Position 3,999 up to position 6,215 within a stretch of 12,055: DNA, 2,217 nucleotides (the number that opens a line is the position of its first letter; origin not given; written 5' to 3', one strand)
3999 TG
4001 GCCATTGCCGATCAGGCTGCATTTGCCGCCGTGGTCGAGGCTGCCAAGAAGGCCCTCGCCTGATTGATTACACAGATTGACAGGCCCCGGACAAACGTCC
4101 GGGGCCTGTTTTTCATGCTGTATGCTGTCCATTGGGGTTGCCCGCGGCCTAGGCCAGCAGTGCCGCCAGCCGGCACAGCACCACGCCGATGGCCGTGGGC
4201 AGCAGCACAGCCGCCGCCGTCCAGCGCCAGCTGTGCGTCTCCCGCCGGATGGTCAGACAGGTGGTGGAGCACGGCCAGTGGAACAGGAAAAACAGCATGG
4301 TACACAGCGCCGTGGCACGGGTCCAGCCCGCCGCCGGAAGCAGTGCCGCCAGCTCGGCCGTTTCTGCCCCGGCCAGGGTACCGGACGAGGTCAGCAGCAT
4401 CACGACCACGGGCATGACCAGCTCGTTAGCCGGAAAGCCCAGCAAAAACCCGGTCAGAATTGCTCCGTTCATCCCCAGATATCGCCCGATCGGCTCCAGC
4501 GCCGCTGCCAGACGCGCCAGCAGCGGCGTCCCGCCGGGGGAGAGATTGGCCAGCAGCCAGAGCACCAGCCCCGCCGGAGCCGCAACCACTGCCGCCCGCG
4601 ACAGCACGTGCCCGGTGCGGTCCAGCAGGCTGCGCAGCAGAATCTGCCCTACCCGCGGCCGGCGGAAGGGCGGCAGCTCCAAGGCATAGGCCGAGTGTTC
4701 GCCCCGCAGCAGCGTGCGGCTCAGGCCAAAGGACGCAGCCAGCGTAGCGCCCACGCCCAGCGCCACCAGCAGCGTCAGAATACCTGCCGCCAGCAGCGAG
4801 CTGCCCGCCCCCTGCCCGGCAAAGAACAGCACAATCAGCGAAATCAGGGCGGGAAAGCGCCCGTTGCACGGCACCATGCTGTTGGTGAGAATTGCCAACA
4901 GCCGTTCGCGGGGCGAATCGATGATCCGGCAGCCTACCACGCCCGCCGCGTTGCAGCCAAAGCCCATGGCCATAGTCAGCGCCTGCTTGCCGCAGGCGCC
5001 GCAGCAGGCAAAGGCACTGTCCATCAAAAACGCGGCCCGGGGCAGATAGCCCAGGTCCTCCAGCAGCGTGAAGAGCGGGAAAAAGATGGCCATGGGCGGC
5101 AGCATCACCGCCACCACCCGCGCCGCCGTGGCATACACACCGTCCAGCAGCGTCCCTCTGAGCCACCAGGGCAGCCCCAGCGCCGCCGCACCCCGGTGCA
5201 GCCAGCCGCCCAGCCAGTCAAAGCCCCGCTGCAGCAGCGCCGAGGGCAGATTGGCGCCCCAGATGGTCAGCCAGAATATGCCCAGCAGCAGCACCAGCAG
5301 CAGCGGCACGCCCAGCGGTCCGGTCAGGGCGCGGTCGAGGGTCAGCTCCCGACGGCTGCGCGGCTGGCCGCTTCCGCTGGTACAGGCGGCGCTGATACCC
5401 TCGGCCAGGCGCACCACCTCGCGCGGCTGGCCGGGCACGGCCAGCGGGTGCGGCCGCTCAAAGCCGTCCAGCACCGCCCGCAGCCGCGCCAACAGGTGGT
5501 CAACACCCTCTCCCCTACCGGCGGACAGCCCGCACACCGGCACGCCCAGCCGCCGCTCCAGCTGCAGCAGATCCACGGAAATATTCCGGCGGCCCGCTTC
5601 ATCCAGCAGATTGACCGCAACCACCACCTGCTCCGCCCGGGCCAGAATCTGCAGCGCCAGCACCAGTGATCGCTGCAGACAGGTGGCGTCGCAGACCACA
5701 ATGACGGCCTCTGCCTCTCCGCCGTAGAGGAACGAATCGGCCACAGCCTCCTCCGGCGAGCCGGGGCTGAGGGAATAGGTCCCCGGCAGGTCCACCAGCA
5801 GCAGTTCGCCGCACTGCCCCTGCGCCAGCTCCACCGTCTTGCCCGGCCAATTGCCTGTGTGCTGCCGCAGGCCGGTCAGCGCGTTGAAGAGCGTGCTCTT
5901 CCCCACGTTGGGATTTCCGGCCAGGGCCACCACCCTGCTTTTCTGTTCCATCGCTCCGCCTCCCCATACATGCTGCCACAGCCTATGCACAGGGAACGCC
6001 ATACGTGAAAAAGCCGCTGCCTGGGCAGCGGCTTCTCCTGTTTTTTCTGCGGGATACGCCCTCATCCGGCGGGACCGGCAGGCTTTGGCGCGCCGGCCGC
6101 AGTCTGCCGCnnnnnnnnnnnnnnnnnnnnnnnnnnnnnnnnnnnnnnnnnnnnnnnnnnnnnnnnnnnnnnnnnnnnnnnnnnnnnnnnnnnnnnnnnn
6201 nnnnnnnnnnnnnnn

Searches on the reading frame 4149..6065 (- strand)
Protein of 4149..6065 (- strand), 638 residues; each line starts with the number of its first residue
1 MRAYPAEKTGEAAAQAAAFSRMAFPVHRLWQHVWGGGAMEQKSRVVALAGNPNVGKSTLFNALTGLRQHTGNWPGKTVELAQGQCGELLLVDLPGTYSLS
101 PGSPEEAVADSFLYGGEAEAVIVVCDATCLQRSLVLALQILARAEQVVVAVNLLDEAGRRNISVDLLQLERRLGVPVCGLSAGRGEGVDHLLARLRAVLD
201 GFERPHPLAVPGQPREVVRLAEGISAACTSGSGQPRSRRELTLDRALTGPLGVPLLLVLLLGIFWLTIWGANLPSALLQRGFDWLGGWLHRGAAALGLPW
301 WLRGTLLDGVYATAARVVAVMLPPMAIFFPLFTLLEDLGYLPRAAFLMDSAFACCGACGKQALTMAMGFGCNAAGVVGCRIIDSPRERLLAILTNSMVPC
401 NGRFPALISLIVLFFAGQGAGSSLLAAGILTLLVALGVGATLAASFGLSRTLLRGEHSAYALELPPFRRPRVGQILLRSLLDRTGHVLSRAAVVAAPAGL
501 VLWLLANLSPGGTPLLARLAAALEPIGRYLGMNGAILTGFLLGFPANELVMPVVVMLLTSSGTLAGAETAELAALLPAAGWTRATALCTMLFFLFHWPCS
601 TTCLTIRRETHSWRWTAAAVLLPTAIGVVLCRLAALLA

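Call 3: search_protein_families(library=pfam, proteins=[window:4149-6065:-], max_evalue=0.01)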
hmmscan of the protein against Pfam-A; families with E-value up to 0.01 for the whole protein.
window:4149-6065:- (638 aa): 5 families
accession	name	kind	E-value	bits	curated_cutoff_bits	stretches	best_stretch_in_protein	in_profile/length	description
PF02421.24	FeoB_N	-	6.7e-51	172.3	27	1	45-193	2-154/156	Ferrous iron transport protein B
PF07670.19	Gate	-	7.9e-24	84.6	29.6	2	320-411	3-101/104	Nucleoside recognition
PF01926.29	MMR_HSR1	-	7.5e-17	61.9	21.9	1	46-150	2-110/113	50S ribosome-binding GTPase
PF07664.17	FeoB_C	-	1.2e-10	41.4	26.6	1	431-479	2-51/54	Ferrous iron transport protein B C terminus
PF03193.22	RsgA_GTPase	-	9.9e-05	22.7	30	0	42-69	105-133/174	RsgA GTPase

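Call 4: search_protein_families(library=ncbifam, proteins=[window:4149-6065:-], max_evalue=0.01)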
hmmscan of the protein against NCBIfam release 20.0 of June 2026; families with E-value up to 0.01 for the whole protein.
window:4149-6065:- (638 aa): 19 families
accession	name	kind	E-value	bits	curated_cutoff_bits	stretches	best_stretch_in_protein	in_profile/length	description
TIGR00437.1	feoB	equivalog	2.1e-99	333.9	315.65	2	249-609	250-594/594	ferrous iron transport protein B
NF007105.0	PRK09554.1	equivalog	2.7e-63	214.3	683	2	45-193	5-161/772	Fe(2+) transporter permease subunit FeoB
TIGR03594.1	GTPase_EngA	equivalog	1.4e-11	44.1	306.7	1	45-199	2-160/432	ribosome biogenesis GTPase Der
NF003255.0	PRK04213.1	equivalog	4.2e-10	39.3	164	1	41-95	7-61/204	GTP-binding protein EngB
NF000908.1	PRK00089.1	equivalog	1.1e-08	34.7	237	1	42-199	2-167/291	GTPase Era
TIGR03598.1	GTPase_YsxC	equivalog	3e-08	33.6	124.45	1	40-95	15-73/186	ribosome biogenesis GTP-binding protein YihA/YsxC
NF002828.0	PRK03003.1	equivalog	1.1e-07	30.9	631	1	39-201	36-202/477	ribosome biogenesis GTPase Der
TIGR03596.1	GTPase_YlqF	equivalog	4.9e-07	29.4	208.2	1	39-96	114-173/276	ribosome biogenesis GTPase YlqF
NF007171.0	PRK09602.1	subfamily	3.8e-06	26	387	1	45-83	4-42/397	YchF-related putative GTPase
NF007071.0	PRK09518.1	equivalog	5.5e-06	25.2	953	1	41-200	269-432/706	bifunctional cytidylate kinase/GTPase Der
TIGR00231.1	small_GTP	domain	5.3e-05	23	42.5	1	42-158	2-126/164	GTP-binding protein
NF003661.0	PRK05291.1-3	equivalog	0.00015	21.2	380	1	45-65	218-238/448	tRNA uridine-5-carboxymethylaminomethyl(34) synthesis GTPase MnmE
TIGR00092.1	TIGR00092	equivalog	0.00015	21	279.2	1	48-83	7-43/368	redox-regulated ATPase YchF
TIGR02729.1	Obg_CgtA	equivalog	0.0014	17.8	280.25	0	46-195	160-324/329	Obg family GTPase CgtA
TIGR03597.1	GTPase_YqeH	equivalog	0.003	16.8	297.4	1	43-96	155-215/361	ribosome biogenesis GTPase YqeH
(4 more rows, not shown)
